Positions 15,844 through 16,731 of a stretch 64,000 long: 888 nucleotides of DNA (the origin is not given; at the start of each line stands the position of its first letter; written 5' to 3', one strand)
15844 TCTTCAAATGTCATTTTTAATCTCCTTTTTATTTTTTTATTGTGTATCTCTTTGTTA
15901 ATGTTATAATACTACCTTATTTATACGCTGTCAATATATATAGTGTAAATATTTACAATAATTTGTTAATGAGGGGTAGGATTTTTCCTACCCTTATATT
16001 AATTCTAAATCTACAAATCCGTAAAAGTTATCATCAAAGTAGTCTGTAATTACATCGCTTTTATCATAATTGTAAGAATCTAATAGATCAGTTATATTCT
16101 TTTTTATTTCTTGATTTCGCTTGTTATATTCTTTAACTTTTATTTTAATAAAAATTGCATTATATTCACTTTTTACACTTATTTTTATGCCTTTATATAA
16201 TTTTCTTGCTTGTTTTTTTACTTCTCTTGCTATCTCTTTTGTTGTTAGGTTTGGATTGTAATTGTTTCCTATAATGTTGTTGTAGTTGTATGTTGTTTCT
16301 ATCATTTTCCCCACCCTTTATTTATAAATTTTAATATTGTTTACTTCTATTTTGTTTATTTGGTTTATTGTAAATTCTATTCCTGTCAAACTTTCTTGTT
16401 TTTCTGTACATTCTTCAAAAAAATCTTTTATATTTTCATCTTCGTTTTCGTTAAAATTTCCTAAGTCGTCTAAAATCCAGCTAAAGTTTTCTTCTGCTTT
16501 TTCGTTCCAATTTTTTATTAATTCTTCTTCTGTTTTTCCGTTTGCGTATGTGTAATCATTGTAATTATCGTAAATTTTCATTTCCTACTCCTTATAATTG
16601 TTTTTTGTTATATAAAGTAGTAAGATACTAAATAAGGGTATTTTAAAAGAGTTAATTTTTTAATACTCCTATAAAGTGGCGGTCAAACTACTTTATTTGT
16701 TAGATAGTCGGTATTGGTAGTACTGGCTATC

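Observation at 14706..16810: Prophage cargo cassette of five small proteins (two extremely acidic) ending in an RHH-like gene: candidate anti-defence (Acr/Aca-like) or lysogenic-conversion module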

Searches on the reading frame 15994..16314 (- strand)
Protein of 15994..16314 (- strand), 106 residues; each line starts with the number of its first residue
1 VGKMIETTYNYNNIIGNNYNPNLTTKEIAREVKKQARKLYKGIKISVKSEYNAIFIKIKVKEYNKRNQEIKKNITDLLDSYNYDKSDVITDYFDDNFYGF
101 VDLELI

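Call 6: search_protein_families(library=pfam, proteins=[window:15994-16314:-], max_evalue=1)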
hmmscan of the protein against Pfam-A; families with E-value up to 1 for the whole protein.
window:15994-16314:- (106 aa): 4 families
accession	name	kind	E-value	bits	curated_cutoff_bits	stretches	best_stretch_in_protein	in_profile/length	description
PF18847.6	LPD29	-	1.1e-05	26.4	27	1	24-87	2-63/93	Large polyvalent protein associated domain 29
PF06518.16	DUF1104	-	0.013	16.2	25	1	27-80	28-81/92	Protein of unknown function (DUF1104)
PF08519.17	RFC1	-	0.016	15.7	23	1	3-88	37-121/158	Replication factor RFC1 C terminal domain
PF24133.1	DUF7400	-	0.051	13.1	27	1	23-92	74-145/262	Domain of unknown function (DUF7400)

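Call 7: search_protein_families(library=phrogs, proteins=[window:15994-16314:-], max_evalue=1)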
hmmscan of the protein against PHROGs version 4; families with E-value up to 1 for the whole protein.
window:15994-16314:- (106 aa): 4 families
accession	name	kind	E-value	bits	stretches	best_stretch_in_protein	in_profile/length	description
phrog_10415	-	unknown function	1.3e-07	33.1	1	66-103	80-117/129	-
phrog_23683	-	unknown function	0.029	15.7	1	25-80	28-81/121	-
phrog_17590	-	unknown function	0.044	15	1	64-102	10-48/139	-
phrog_8133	-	unknown function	0.53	10.5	1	8-74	100-167/246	-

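Call 8: search_protein_families(library=ncbifam, proteins=[window:15994-16314:-], max_evalue=1)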
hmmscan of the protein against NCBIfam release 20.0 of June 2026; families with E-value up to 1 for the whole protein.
window:15994-16314:- (106 aa): 4 families
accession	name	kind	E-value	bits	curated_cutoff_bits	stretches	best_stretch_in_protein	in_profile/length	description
NF011143.0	PRK14555.1-4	equivalog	0.027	14.7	202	1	40-78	110-147/148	RNA-binding protein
NF001072.0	PRK00118.2-2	equivalog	0.053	13.9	97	1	11-95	22-105/111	putative DNA-binding protein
NF038115.1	SVAGG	subfamily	0.071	12.1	150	1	7-102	62-155/407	SVAGG family GlyGly-CTERM protein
TIGR01641.1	phageSPP1_gp7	domain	0.16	12.4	39.65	1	13-67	3-57/109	minor capsid protein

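Call 9: search_protein_families(library=padloc, proteins=[window:15994-16314:-], max_evalue=1)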
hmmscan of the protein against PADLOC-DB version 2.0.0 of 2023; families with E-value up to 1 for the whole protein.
window:15994-16314:- (106 aa): 0 families

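Call 23: find_homologous_proteins(query=window:15994-16314:-)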
Query window:15994-16314:- (106 aa): 31 proteins with E <= 0.001 among 34 candidates.
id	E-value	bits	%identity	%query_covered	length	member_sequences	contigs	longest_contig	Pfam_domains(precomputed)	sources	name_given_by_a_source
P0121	5.2e-58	211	100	97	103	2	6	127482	-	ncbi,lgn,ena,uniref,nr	ncbi:MAG: hypothetical protein KHZ80_05425 [Anaerococcus vaginalis]|uniref:LPD29 domain-containing p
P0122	9.6e-57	207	98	97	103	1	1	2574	-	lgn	-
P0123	2.2e-55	203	94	97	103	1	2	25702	-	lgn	-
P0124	9.4e-48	178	84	97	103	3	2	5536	-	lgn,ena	-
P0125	3.2e-43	164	77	96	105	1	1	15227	-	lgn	-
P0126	8.3e-43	162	75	98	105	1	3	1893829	-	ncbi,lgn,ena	-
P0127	3.9e-41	157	75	96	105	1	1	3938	-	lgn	-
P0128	4.4e-41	157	74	98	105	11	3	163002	-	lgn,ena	-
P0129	9.0e-41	156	73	98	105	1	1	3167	-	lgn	-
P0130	2.3e-39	151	74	92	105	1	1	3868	-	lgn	-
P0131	2.2e-38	148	71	98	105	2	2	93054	-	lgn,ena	-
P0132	5.1e-38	147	71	93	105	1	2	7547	PF18847.7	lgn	-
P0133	6.5e-38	147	72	96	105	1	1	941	-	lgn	-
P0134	6.8e-38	147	72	96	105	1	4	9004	PF18847.7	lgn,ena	-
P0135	6.9e-38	147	72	96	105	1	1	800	-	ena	-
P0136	1.4e-37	146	74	94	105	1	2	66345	PF18847.7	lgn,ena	-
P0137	1.6e-37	146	72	96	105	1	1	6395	PF18847.7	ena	-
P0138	2.0e-37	145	72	93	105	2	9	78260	PF18847.7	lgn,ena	-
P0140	6.1e-37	144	70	96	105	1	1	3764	PF18847.7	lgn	-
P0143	3.8e-36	141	69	96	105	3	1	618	PF18847.7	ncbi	-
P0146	6.3e-35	137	69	92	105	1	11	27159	PF18847.7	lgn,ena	-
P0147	1.2e-34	136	72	92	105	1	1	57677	PF18847.7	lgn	-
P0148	2.6e-34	135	70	95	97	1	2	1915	PF18847.7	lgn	-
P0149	1.1e-32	130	68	92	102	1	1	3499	PF18847.7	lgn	-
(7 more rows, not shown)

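Call 24: find_encoding_contigs(protein=P0126, flank=6000, max_places=3)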
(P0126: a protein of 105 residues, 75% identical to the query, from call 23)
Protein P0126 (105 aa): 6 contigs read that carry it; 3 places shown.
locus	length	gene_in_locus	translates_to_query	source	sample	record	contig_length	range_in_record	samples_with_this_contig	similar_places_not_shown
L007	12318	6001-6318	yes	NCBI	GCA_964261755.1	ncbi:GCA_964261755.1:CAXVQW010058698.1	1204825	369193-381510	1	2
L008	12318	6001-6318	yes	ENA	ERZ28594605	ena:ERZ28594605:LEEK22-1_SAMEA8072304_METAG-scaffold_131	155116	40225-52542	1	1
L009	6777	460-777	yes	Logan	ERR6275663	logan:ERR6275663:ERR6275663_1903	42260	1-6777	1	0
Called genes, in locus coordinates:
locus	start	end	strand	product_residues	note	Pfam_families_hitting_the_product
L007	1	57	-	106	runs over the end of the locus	PF01371:Trp_repressor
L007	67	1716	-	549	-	PF01268:FTHFS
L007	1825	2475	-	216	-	PF07685:GATase_3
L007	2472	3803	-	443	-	PF08245:Mur_ligase_M, PF08353:MurT_C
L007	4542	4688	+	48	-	-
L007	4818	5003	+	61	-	-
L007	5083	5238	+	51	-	-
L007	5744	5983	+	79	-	-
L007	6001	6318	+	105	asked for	-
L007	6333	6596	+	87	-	-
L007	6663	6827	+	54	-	-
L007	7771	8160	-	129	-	-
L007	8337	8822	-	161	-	-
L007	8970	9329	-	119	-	-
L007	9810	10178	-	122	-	-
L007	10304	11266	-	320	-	PF01510:Amidase_2, PF08460:SH3_5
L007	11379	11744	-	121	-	-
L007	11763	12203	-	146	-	-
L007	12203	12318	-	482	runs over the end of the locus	PF01442:Apolipoprotein (faint)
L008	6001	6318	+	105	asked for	-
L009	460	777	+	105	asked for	-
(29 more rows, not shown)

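Call 25: find_encoding_contigs(protein=P0138, flank=6000, max_places=4)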
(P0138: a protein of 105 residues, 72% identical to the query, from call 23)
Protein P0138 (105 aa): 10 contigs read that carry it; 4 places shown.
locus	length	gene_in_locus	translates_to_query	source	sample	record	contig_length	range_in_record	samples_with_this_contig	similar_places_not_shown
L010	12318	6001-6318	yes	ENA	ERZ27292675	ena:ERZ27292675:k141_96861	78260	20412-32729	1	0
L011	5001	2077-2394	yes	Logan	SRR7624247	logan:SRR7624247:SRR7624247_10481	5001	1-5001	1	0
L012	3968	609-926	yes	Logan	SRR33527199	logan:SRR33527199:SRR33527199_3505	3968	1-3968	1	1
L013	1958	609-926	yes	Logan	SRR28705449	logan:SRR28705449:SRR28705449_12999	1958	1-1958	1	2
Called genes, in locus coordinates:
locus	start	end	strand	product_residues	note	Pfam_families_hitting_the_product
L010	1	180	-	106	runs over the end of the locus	PF01371:Trp_repressor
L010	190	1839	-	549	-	PF01268:FTHFS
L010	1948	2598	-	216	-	PF07685:GATase_3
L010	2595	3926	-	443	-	PF08245:Mur_ligase_M, PF08353:MurT_C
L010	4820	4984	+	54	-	-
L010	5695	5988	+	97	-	-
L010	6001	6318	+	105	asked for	PF18847:LPD29 (weak)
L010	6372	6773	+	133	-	-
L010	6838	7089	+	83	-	-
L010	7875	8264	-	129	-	-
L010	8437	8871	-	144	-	-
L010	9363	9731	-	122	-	-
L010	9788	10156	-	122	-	PF15970:HicB-like_2 (weak), PF05534:HicB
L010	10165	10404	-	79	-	-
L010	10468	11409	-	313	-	PF01510:Amidase_2, PF08460:SH3_5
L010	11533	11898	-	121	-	-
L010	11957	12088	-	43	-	-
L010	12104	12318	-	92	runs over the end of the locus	-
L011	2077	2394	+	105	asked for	PF18847:LPD29 (weak)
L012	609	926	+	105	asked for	PF18847:LPD29 (weak)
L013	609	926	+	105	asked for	PF18847:LPD29 (weak)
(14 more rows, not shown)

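Call 35: search_dna_similar(query=window:15997-16305:-, collection=phages, mode=protein, max_evalue=0.01, max_rows=30)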
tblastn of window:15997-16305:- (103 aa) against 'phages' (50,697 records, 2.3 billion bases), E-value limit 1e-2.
Records with a match: 5; places in all: 5; records where one place covers at least 80% of the query: 0.
Best place of each record, by identity: <60% 5.
By first word of the organism name: Mycobacterium 4; Bacteriophage 1.
By host as written in the record: Mycobacterium smegmatis mc2 155 2; - 1; Mycobacterium smegmatis str. MC2 155 1; Mycobacterium sp. 1.
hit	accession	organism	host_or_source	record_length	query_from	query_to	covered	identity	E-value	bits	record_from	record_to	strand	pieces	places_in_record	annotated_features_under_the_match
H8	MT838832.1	Bacteriophage sp.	human fecal samples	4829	22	95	72%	32.7%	2e-4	44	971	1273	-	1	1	record has no annotation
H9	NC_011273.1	Mycobacterium phage Myrna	Mycobacterium smegmatis str. MC2 155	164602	63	101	38%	46.2%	4e-4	43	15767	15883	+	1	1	34: gp34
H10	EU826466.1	Mycobacterium phage Myrna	Mycobacterium sp.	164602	63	101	38%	46.2%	4e-4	43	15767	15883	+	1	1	34: hypothetical protein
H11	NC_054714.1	Mycobacterium phage Phabba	Mycobacterium smegmatis mc2 155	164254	66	101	35%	47.2%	2e-3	42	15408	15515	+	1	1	hypothetical protein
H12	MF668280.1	Mycobacterium phage Phabba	Mycobacterium smegmatis mc2 155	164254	66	101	35%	47.2%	2e-3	42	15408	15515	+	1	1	hypothetical protein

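Call 63: search_protein_families(library=pfam, proteins=[L007:7774-8160:-, L007:5744-5980:+, L010:5695-5985:+, L010:6372-6770:+, L007:6663-6824:+], max_evalue=0.01)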
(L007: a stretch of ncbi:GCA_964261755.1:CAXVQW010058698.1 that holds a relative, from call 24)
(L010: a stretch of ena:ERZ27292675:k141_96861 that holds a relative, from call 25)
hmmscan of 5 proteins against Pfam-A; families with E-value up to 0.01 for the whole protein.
L007:7774-8160:- (129 aa): 0 families

L007:5744-5980:+ (79 aa): 0 families

L010:5695-5985:+ (97 aa): 0 families

L010:6372-6770:+ (133 aa): 0 families

L007:6663-6824:+ (54 aa): 0 families

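Call 64: search_protein_families(library=phrogs, proteins=[L007:7774-8160:-, L007:5744-5980:+, L010:5695-5985:+, L010:6372-6770:+, L007:6663-6824:+], max_evalue=0.001)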
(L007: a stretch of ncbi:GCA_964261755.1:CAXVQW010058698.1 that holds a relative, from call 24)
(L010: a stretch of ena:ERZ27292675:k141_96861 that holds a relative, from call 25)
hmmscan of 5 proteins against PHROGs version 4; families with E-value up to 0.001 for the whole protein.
L007:7774-8160:- (129 aa): 0 families

L007:5744-5980:+ (79 aa): 0 families

L010:5695-5985:+ (97 aa): 0 families

L010:6372-6770:+ (133 aa): 0 families

L007:6663-6824:+ (54 aa): 0 families

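Call 94: find_related_loci(query=window:15997-16305:-, collection=metagenome_contigs, flank=3000)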
Query window:15997-16305:- (103 aa) in metagenome_contigs; peptide patterns used: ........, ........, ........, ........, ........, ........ (x = any residue, [..] = any of these).
325 stretches matched a pattern; 1 encode a relative of the query (tblastn E <= 1e-3); 1 distinct loci.
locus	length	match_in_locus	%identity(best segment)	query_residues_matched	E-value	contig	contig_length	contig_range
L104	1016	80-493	36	8-100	6e-20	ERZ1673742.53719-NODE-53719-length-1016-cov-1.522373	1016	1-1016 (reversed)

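Call 95: find_encoding_contigs(protein=P0131, flank=3500, max_places=3)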
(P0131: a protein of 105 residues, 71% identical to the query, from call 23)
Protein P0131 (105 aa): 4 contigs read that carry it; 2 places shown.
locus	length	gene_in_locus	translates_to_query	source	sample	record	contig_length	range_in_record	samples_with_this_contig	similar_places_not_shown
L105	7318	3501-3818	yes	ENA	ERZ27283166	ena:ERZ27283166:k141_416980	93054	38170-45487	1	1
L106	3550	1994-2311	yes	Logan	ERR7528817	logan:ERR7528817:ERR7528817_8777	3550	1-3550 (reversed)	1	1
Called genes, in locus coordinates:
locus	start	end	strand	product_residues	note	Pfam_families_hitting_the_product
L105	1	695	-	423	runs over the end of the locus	PF00654:Voltage_CLC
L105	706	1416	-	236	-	PF13529:Peptidase_C39_2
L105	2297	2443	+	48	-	-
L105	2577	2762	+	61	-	-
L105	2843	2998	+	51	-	-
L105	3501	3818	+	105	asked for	-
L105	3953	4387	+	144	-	-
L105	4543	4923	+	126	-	-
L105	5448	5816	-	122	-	-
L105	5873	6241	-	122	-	PF15970:HicB-like_2 (weak), PF21748:UPF0150 (faint), PF05534:HicB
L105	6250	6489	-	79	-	-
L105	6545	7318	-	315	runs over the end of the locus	PF01510:Amidase_2, PF08460:SH3_5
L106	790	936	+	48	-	-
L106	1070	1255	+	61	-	-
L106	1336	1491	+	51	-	-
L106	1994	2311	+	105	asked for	-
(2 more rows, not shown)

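Call 96: find_encoding_contigs(protein=P0147, flank=3500, max_places=3)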
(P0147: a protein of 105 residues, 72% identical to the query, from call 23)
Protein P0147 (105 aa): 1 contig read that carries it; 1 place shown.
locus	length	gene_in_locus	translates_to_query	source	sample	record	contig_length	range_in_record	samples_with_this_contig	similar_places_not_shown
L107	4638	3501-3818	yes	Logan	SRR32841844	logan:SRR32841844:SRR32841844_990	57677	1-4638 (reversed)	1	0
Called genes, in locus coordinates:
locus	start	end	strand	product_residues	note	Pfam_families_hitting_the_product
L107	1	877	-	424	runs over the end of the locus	PF00654:Voltage_CLC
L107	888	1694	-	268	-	PF13529:Peptidase_C39_2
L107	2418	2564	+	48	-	-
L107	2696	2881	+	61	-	-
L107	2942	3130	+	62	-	-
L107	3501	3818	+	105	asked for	PF18847:LPD29 (weak)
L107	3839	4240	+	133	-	-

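Call 97: find_encoding_contigs(protein=P0124, flank=3500, max_places=3)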
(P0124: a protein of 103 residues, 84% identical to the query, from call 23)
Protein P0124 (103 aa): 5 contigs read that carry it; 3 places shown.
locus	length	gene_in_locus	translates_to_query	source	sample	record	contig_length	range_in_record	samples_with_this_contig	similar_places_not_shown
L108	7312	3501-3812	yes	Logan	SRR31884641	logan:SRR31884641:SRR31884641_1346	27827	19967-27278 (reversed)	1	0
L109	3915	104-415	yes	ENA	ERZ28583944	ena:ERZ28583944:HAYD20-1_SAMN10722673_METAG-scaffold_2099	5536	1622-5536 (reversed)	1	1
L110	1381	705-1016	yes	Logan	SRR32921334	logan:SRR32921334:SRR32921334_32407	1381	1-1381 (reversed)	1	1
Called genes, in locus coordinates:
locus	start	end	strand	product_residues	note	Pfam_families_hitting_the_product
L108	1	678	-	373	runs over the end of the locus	PF12698:ABC2_membrane_3, PF01061:ABC2_membrane (weak)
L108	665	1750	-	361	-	PF12698:ABC2_membrane_3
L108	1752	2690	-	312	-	PF13175:AAA_15 (faint), PF00005:ABC_tran, PF13304:AAA_21 (faint)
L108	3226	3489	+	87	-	-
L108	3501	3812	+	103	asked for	-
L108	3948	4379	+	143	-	-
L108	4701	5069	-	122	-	-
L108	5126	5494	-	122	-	PF15970:HicB-like_2 (weak), PF21748:UPF0150 (faint), PF05534:HicB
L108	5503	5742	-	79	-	-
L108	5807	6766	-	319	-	PF01510:Amidase_2, PF08460:SH3_5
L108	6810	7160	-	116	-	-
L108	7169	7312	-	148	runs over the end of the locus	PF27183:Phage_YomQ_N (weak)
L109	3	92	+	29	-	?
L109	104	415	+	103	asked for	-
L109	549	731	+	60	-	-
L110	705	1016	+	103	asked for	-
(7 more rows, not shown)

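Call 103: search_protein_families(library=pfam, proteins=[L105:3953-4384:+, L105:4543-4920:+], max_evalue=0.0001)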
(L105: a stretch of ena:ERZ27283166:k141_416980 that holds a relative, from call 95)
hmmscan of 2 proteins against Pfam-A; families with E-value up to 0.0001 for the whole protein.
L105:3953-4384:+ (144 aa): 0 families

L105:4543-4920:+ (126 aa): 0 families

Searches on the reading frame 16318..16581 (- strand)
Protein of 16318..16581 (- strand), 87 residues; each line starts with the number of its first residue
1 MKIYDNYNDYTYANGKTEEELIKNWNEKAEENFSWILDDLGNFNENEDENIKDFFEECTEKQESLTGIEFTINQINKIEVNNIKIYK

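Call 6: search_protein_families(library=pfam, proteins=[window:16318-16581:-], max_evalue=1)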
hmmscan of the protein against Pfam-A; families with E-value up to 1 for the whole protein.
window:16318-16581:- (87 aa): 2 families
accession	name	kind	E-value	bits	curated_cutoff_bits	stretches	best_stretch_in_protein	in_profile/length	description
PF20711.2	DUF6825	-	0.044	14.7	27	1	26-63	19-56/105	Family of unknown function (DUF6825)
PF19269.4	Anticodon_2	-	0.22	12.4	23.6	1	11-63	46-98/141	Anticodon binding domain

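Call 7: search_protein_families(library=phrogs, proteins=[window:16318-16581:-], max_evalue=1)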
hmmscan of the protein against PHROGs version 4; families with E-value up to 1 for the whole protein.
window:16318-16581:- (87 aa): 2 families
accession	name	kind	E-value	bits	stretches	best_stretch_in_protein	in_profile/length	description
phrog_12301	-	transcription regulation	0.27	12.9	1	28-62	9-43/96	transcriptional regulator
phrog_18433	-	unknown function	0.68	10.7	1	4-25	11-32/56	-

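Call 8: search_protein_families(library=ncbifam, proteins=[window:16318-16581:-], max_evalue=1)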
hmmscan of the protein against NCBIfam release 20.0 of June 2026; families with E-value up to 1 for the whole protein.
window:16318-16581:- (87 aa): 1 family
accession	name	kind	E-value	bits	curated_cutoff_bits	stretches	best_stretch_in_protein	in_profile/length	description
NF005576.0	PRK07261.1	equivalog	0.022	14.5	224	1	4-67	94-156/171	DNA topology modulation protein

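Call 9: search_protein_families(library=padloc, proteins=[window:16318-16581:-], max_evalue=1)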
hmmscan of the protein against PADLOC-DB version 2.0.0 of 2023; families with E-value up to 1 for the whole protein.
window:16318-16581:- (87 aa): 0 families

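Call 46: find_related_loci(query=window:16321-16581:-, collection=viral_contigs, flank=4000)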
Query window:16321-16581:- (87 aa) in viral_contigs; peptide patterns used: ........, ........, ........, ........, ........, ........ (x = any residue, [..] = any of these).
4 stretches matched a pattern; 1 encode a relative of the query (tblastn E <= 1e-3); 1 distinct loci.
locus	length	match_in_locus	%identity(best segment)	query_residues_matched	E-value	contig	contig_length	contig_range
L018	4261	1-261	87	1-87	1e-46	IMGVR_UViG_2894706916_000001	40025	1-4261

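Call 91: find_homologous_proteins(query=window:16321-16581:-, max_evalue=0.01)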
Query window:16321-16581:- (87 aa): 30 proteins with E <= 0.01 among 31 candidates.
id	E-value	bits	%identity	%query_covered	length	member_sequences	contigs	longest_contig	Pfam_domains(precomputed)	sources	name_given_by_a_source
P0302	6.7e-45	169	93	100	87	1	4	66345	-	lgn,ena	-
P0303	1.4e-42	161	87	100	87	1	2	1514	-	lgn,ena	-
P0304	1.8e-42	161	89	100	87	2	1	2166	-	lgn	-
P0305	1.6e-41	158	86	100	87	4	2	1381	-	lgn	-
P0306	3.3e-41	157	87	100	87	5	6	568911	-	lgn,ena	-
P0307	4.1e-41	157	85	100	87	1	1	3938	-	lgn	-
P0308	1.3e-40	155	87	100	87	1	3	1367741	-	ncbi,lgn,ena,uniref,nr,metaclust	ncbi:hypothetical protein [Anaerococcus senegalensis]|uniref:hypothetical protein n=1 Tax=Anaerococc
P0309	3.9e-40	153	85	100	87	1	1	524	-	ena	-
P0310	4.9e-40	153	85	100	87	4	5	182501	-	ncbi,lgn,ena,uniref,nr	ncbi:hypothetical protein [Anaerococcus vaginalis]|uniref:hypothetical protein n=1 Tax=Anaerococcus 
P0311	5.6e-40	153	83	100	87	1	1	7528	-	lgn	-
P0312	6.2e-40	153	84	100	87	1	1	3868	-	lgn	-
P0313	6.9e-40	153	86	100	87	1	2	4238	-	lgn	-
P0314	1.1e-39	152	85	100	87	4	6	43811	-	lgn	-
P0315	3.2e-39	150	85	100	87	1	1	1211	-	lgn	-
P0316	4.5e-39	150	83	100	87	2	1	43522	-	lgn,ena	-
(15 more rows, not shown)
